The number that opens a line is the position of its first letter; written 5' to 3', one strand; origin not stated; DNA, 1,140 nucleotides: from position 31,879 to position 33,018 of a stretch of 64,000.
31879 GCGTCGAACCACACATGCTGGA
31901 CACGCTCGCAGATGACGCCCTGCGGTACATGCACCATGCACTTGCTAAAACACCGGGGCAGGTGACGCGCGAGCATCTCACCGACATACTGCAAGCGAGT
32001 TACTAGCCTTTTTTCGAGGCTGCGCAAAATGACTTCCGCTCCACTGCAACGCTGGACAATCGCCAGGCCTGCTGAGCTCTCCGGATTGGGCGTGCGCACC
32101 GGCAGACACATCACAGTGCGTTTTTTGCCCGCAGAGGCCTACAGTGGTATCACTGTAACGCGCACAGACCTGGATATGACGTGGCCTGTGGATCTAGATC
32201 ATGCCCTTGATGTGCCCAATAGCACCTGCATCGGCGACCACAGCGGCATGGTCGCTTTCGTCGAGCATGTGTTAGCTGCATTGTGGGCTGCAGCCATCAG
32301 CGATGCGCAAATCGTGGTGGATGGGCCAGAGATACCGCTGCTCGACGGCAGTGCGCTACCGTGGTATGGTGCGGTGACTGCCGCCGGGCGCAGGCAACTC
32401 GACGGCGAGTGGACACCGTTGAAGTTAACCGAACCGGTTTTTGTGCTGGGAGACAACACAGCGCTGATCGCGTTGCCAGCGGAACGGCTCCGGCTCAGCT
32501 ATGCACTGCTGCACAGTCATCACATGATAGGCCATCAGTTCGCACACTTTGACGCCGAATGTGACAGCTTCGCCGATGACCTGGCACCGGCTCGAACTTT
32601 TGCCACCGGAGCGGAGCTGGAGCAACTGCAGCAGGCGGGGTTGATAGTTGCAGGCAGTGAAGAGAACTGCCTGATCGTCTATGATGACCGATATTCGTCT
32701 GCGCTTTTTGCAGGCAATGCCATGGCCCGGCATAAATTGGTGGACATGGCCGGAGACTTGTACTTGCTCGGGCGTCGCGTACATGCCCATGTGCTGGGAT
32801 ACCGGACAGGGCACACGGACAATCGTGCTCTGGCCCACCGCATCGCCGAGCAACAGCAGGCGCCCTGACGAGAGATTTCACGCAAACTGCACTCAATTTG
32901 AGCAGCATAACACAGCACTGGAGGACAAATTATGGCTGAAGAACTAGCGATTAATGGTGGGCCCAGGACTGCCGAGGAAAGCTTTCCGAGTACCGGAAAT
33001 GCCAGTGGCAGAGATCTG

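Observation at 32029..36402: LpxC-family deacetylase clustered with a GnnA/GnnB- or WbpB/WbpE-like oxidoreductase plus aminotransferase pair and FolE2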

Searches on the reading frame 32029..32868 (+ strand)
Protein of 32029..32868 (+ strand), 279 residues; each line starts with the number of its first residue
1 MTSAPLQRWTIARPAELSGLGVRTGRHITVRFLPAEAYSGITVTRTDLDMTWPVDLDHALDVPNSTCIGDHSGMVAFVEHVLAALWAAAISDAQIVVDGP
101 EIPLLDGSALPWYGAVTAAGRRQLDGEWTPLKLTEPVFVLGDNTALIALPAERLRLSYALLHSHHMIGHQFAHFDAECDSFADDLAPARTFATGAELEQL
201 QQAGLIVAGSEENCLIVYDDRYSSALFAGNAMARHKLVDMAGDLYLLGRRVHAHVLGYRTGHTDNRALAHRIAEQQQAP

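Call 3: search_protein_families(library=pfam, proteins=[window:32029-32868:+])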
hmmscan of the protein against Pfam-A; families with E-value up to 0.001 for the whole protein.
window:32029-32868:+ (279 aa): 1 family
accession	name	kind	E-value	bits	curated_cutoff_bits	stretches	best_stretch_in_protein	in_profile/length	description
PF03331.19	LpxC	-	2.5e-68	230.9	27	1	10-273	3-267/268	UDP-3-O-acyl N-acetylglycosamine deacetylase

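Call 5: search_protein_families(library=ncbifam, proteins=[window:32029-32868:+])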
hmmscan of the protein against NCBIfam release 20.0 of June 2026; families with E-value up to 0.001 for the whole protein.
window:32029-32868:+ (279 aa): 3 families
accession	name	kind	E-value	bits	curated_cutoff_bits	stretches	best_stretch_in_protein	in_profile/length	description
TIGR00325.1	lpxC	equivalog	5.2e-56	190.2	187.25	1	8-278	3-277/297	UDP-3-O-acyl-N-acetylglucosamine deacetylase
NF009667.0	PRK13188.1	equivalog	1.8e-50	172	465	2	8-222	5-222/464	bifunctional UDP-3-O-[3-hydroxymyristoyl] N-acetylglucosamine deacetylase/3-hydroxyacyl-ACP dehydratase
NF009666.0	PRK13187.1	equivalog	2.3e-31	109.1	423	1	5-272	8-290/305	UDP-3-O-acyl N-acetylglycosamine deacetylase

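Call 8: find_encoding_contigs(protein=window:32029-32868:+, flank=10000, max_places=6)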
Protein window:32029-32868:+ (279 aa): 17 contigs read that carry it; 6 places shown.
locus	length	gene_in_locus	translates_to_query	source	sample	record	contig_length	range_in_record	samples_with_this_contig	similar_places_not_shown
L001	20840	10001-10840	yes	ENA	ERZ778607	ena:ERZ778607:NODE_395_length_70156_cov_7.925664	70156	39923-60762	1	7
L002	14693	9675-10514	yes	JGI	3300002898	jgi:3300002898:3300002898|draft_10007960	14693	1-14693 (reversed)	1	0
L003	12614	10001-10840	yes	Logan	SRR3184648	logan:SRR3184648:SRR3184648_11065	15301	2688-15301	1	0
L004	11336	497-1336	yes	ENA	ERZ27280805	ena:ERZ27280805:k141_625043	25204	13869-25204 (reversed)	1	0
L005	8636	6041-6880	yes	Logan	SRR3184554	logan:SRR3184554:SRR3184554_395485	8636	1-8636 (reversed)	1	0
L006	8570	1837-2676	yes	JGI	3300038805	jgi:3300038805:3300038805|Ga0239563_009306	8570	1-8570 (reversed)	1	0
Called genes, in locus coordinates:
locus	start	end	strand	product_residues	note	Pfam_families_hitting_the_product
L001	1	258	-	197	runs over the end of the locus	PF03130:HEAT_PBS (faint), PF13646:HEAT_2 (faint)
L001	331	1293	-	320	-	PF13646:HEAT_2, PF03130:HEAT_PBS (faint), PF13513:HEAT_EZ (faint), PF02985:HEAT (faint), PF13646:HEAT_2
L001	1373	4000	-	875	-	PF03130:HEAT_PBS (faint), PF02985:HEAT (faint), PF13513:HEAT_EZ (faint), PF00514:Arm (faint), PF13646:HEAT_2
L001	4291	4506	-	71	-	-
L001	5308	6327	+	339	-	PF13431:TPR_17 (faint), PF21033:RMD1-3 (faint), PF23914:TPR_CcmH_CycH (faint), PF00515:TPR_1 (faint), PF14559:TPR_19 (weak), PF12895:ANAPC3 (weak), PF13432:TPR_16 (weak), PF14559:TPR_19 (weak), +8 more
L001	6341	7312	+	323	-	PF02423:OCD_Mu_crystall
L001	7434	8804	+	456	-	PF01590:GAF, PF13185:GAF_2, PF13492:GAF_3, PF02518:HATPase_c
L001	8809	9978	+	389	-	PF00465:Fe-ADH, PF13685:Fe-ADH_2, PF25137:ADH_Fe_C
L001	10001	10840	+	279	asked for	PF03331:LpxC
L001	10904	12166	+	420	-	PF01041:DegT_DnrJ_EryC1, PF01212:Beta_elim_lyase (weak)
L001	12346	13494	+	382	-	PF01408:GFO_IDH_MocA, PF03447:NAD_binding_3 (weak), PF22685:Gal80p_C-like, PF22725:GFO_IDH_MocA_C3, PF02894:GFO_IDH_MocA_C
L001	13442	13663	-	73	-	-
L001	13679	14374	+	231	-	PF02649:GCHY-1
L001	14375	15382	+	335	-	-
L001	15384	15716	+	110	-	-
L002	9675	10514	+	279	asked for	PF03331:LpxC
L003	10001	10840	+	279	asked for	PF03331:LpxC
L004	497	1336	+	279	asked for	PF03331:LpxC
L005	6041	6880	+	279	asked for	PF03331:LpxC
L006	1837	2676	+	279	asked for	PF03331:LpxC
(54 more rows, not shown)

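Call 10: find_homologous_proteins(query=window:32029-32868:+, max_evalue=1e-10)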
Query window:32029-32868:+ (279 aa): 1879 proteins with E <= 1e-10 among 8000 candidates; the best 120 are listed.
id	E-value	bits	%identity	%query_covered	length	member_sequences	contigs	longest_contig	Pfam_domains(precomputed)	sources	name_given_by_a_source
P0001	4.0e-174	596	95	100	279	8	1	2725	PF03331.20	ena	-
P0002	7.7e-132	457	74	99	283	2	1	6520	PF03331.20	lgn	-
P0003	8.1e-130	450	72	99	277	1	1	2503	PF03331.20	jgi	jgi:UDP-3-O-[3-hydroxymyristoyl] N-acetylglucosamine deacetylase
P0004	8.9e-109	381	63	98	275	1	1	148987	PF03331.20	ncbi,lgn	-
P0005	2.9e-108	380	64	96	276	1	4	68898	PF03331.20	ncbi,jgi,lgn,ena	-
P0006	4.3e-107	376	62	98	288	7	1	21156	PF03331.20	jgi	-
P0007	1.0e-106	375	64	96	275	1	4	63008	PF03331.20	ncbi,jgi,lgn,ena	-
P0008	5.9e-106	372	62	95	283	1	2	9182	PF03331.20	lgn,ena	-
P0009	4.5e-105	369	63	96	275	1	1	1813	PF03331.20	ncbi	-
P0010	3.1e-102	360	60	98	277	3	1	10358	PF03331.20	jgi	jgi:UDP-3-O-acyl N-acetylglucosamine deacetylase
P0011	4.0e-102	360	60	98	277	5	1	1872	PF03331.20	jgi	jgi:UDP-3-O-acyl N-acetylglucosamine deacetylase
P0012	5.3e-98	346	58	97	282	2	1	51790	PF03331.20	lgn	-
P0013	3.6e-96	340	59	96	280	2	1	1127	PF03331.20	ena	-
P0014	5.2e-96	339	60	95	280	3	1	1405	PF03331.20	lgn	-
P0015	9.4e-93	329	54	96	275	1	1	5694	PF03331.20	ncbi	-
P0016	7.6e-92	326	57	97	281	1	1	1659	PF03331.20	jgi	jgi:UDP-3-O-[3-hydroxymyristoyl] N-acetylglucosamine deacetylase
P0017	2.8e-91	324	57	95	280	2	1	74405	PF03331.20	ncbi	-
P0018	1.2e-89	319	53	97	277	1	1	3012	PF03331.20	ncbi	ncbi:MAG: UDP-3-O-acyl-N-acetylglucosamine deacetylase [Armatimonadota bacterium]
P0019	1.8e-89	318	55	98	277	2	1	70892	PF03331.20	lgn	-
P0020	5.4e-89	316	55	95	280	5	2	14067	PF03331.20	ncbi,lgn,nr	ncbi:MAG TPA: hypothetical protein DGT21_00255 [Armatimonadetes bacterium]|nr:hypothetical protein [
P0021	1.0e-86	309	55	96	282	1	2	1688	PF03331.20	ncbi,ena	-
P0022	2.2e-70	255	46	97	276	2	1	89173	PF03331.20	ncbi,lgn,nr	ncbi:MAG: UDP-3-O-acyl-N-acetylglucosamine deacetylase [Armatimonadota bacterium]|nr:UDP-3-O-acyl-N-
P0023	6.1e-68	247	45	97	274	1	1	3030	PF03331.20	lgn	-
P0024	3.8e-67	245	46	92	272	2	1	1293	PF03331.20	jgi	-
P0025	4.5e-67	245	45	95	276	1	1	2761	PF03331.20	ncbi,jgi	-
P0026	1.3e-66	243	48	96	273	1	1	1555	PF03331.20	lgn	-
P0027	7.0e-66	241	45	96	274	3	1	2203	PF03331.20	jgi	-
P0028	1.1e-65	240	45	96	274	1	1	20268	PF03331.20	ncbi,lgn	-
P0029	1.4e-65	240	46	96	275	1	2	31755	PF03331.20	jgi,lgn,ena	-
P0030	1.8e-65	239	47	98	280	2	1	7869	PF03331.20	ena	-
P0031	2.0e-65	239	47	98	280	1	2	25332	PF03331.20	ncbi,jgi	-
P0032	3.7e-65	238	45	95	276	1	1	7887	PF03331.20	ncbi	ncbi:MAG: UDP-3-O-acyl-N-acetylglucosamine deacetylase [Armatimonadota bacterium]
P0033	7.2e-65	237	44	96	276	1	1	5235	PF03331.20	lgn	-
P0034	9.6e-64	234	46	96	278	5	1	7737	PF03331.20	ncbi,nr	ncbi:MAG TPA: UDP-3-O-acyl-N-acetylglucosamine deacetylase [Armatimonadota bacterium]|nr:UDP-3-O-acy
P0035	1.1e-63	233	47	92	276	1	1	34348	PF03331.20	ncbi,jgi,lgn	ncbi:MAG TPA: UDP-3-O-acyl-N-acetylglucosamine deacetylase [Armatimonadota bacterium]|jgi:UDP-3-O-[3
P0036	2.6e-63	232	47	89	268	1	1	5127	PF03331.20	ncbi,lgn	ncbi:MAG: UDP-3-O-acyl-N-acetylglucosamine deacetylase [Armatimonadota bacterium]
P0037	2.7e-63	232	76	49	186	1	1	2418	PF03331.20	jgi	jgi:UDP-3-O-acyl-N-acetylglucosamine deacetylase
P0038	3.2e-63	232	47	96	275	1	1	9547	PF03331.20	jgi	jgi:UDP-3-O-[3-hydroxymyristoyl] N-acetylglucosamine deacetylase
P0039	4.0e-63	232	43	97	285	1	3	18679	PF03331.20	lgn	-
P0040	4.3e-63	231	46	96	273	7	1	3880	PF03331.20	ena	-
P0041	5.7e-63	231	46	97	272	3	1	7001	PF03331.20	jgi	-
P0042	8.4e-63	231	46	96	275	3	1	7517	PF03331.20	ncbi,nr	ncbi:MAG: UDP-3-O-acyl-N-acetylglucosamine deacetylase [Armatimonadetes bacterium]|nr:UDP-3-O-acyl-N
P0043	1.5e-62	230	50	93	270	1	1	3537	PF03331.20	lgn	-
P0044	5.1e-61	225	46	91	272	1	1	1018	PF03331.20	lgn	-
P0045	6.6e-61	224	45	96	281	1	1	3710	PF03331.20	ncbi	ncbi:MAG: UDP-3-O-acyl-N-acetylglucosamine deacetylase [Armatimonadota bacterium]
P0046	3.6e-60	222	45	97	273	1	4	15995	PF03331.20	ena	-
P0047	4.7e-60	222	44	97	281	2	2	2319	PF03331.20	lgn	-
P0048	7.7e-60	221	48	97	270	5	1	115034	PF03331.20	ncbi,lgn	-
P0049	1.1e-59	220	46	97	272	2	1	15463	PF03331.20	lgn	-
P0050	2.0e-59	219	45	89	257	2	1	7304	PF03331.20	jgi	jgi:UDP-3-O-[3-hydroxymyristoyl] N-acetylglucosamine deacetylase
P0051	2.7e-59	219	43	93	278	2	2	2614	PF03331.20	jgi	-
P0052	4.1e-59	218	46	97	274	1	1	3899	PF03331.20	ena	-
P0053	5.7e-59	218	44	92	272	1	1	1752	PF03331.20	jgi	-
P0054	4.7e-57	212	42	97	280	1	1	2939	PF03331.20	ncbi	-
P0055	1.3e-56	210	45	96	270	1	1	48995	PF03331.20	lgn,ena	-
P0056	4.1e-56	209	43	96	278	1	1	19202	PF03331.20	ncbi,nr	ncbi:MAG: UDP-3-O-acyl-N-acetylglucosamine deacetylase, partial [Armatimonadetes bacterium]|nr:UDP-3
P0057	5.6e-55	205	42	92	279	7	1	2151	PF03331.20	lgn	-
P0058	9.4e-53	198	40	97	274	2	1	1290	PF03331.20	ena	-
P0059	2.9e-51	193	40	93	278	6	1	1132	PF03331.20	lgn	-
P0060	2.1e-49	187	39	96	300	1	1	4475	PF03331.20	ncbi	-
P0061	2.3e-49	186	37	100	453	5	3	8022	PF03331.20,PF22818.3,PF07977.20,PF03061.29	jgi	jgi:UDP-3-O-[3-hydroxymyristoyl] N-acetylglucosamine deacetylase/3-hydroxyacyl-[acyl-carrier-protein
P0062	2.5e-49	186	40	98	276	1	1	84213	PF03331.20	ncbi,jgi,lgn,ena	-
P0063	8.9e-49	185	38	96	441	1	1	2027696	PF03331.20,PF22818.3,PF07977.20,PF22817.3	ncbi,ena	-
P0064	1.4e-48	184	39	96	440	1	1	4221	PF03331.20,PF22818.3,PF07977.20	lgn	-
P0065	1.6e-48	184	37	97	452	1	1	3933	PF03331.20,PF22818.3,PF07977.20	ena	-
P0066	1.8e-48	184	38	96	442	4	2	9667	PF03331.20,PF22818.3,PF07977.20,PF22817.3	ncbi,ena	-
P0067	2.8e-48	183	38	95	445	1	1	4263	PF03331.20,PF22818.3,PF07977.20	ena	-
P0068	3.6e-48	183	41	97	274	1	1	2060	PF03331.20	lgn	-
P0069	3.9e-48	182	39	96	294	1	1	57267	PF03331.20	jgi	jgi:UDP-3-O-[3-hydroxymyristoyl] N-acetylglucosamine deacetylase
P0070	5.7e-48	182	37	96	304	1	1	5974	PF03331.20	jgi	jgi:UDP-3-O-[3-hydroxymyristoyl] N-acetylglucosamine deacetylase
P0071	5.9e-48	182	37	96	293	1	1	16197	PF03331.20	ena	-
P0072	3.1e-47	179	37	96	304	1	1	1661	PF03331.20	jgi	-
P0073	3.2e-47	179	37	96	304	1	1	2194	PF03331.20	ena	-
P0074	5.2e-47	179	39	92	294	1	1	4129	PF03331.20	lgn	-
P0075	5.2e-47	179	40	97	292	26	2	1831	PF03331.20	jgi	jgi:UDP-3-O-[3-hydroxymyristoyl] N-acetylglucosamine deacetylase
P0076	7.6e-47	178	37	96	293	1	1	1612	PF03331.20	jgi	-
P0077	8.3e-47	178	37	96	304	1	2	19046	PF03331.20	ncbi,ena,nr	ncbi:MAG TPA: UDP-3-O-acyl-N-acetylglucosamine deacetylase [Thermoanaerobaculia bacterium]|nr:UDP-3-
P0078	9.4e-47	178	37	96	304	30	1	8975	PF03331.20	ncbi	-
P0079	9.5e-47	178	39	96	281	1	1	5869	PF03331.20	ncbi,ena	-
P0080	9.6e-47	178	37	96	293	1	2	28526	PF03331.20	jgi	-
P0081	1.1e-46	178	37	96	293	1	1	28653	PF03331.20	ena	-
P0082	1.1e-46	178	37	96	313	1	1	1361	PF03331.20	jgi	-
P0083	1.1e-46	178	36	97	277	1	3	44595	PF03331.20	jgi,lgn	jgi:UDP-3-O-[3-hydroxymyristoyl] N-acetylglucosamine deacetylase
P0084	2.9e-46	176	38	96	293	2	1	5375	PF03331.20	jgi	jgi:UDP-3-O-[3-hydroxymyristoyl] N-acetylglucosamine deacetylase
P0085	3.3e-46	176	42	98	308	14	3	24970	PF03331.20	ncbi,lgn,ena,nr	ncbi:MAG: UDP-3-O-acyl-N-acetylglucosamine deacetylase [Synechococcus sp. SB0669_bin_7]|nr:UDP-3-O-a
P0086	4.7e-46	176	37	96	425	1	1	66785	PF03331.20,PF22818.3,PF07977.20,PF22817.3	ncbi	ncbi:MAG: bifunctional UDP-3-O-[3-hydroxymyristoyl] N-acetylglucosamine deacetylase/3-hydroxyacyl-AC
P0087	5.7e-46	175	37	94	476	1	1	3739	PF03331.20,PF22818.3,PF07977.20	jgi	jgi:UDP-3-O-[3-hydroxymyristoyl] N-acetylglucosamine deacetylase/3-hydroxyacyl-[acyl-carrier-protein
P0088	6.6e-46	175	38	96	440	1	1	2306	PF03331.20,PF22818.3,PF07977.20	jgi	-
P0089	7.9e-46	175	41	95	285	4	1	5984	PF03331.20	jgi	-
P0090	1.7e-45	174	39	91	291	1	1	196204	PF03331.20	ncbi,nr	ncbi:MAG: UDP-3-O-acyl-N-acetylglucosamine deacetylase [Cyanobacteriota bacterium]|nr:UDP-3-O-acyl-N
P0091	1.9e-45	174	42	95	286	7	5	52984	PF03331.20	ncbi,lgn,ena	-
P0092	2.1e-45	173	41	95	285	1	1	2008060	PF03331.20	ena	-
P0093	2.6e-45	173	42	98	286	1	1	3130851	PF03331.20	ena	-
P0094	2.7e-45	173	37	96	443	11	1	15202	PF03331.20,PF22818.3,PF07977.20,PF22817.3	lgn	-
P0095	3.5e-45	173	38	95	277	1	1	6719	PF03331.20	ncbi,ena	-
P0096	4.5e-45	172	40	97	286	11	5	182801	PF03331.20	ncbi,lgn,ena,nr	ncbi:MAG: UDP-3-O-acyl-N-acetylglucosamine deacetylase [Cyanobacteria bacterium MAG CAR3_bin_5]|nr:U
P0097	5.9e-45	172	38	96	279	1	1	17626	PF03331.20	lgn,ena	-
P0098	7.5e-45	172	39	94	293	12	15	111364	PF03331.20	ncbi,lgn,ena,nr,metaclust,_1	ncbi:MAG TPA: UDP-3-O-acyl-N-acetylglucosamine deacetylase [Armatimonadota bacterium]|nr:UDP-3-O-[3-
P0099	7.9e-45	172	38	95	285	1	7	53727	PF03331.20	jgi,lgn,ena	jgi:UDP-3-O-[3-hydroxymyristoyl] N-acetylglucosamine deacetylase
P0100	1.0e-44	171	38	96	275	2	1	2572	PF03331.20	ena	-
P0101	1.0e-44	171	37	96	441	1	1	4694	PF03331.20,PF22818.3,PF07977.20,PF22817.3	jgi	jgi:UDP-3-O-[3-hydroxymyristoyl] N-acetylglucosamine deacetylase/3-hydroxyacyl-[acyl-carrier-protein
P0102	1.0e-44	171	38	92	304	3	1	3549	PF03331.20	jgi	-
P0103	1.1e-44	171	39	97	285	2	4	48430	PF03331.20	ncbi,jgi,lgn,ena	-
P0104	1.6e-44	171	41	98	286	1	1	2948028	PF03331.20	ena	-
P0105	1.9e-44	170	38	92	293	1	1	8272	PF03331.20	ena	-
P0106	1.9e-44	170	41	95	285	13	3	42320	PF03331.20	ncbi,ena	-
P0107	2.0e-44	170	36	97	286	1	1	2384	PF03331.20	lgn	-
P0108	2.4e-44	170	40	95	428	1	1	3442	PF03331.20,PF22818.3,PF07977.20,PF22817.3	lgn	-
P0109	2.9e-44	170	37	100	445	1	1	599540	PF03331.20,PF22818.3,PF07977.20,PF22817.3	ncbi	-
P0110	3.1e-44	170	40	97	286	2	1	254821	PF03331.20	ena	-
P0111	3.5e-44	169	40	95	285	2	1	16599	PF03331.20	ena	-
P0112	3.9e-44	169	38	92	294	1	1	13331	PF03331.20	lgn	-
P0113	4.3e-44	169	36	96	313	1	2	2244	PF03331.20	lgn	-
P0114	6.7e-44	169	37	96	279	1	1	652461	PF03331.20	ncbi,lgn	ncbi:MAG: UDP-3-O-acyl-N-acetylglucosamine deacetylase [Microcoleaceae cyanobacterium]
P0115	8.7e-44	168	37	97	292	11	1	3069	PF03331.20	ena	-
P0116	1.0e-43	168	36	94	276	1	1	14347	PF03331.20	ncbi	-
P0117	1.5e-43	167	38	97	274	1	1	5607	PF03331.20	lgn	-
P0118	1.6e-43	167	39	94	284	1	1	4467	PF03331.20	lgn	-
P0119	1.9e-43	167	38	96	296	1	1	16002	PF03331.20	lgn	-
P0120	2.1e-43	167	38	97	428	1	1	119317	PF03331.20,PF22818.3,PF07977.20,PF22817.3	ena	-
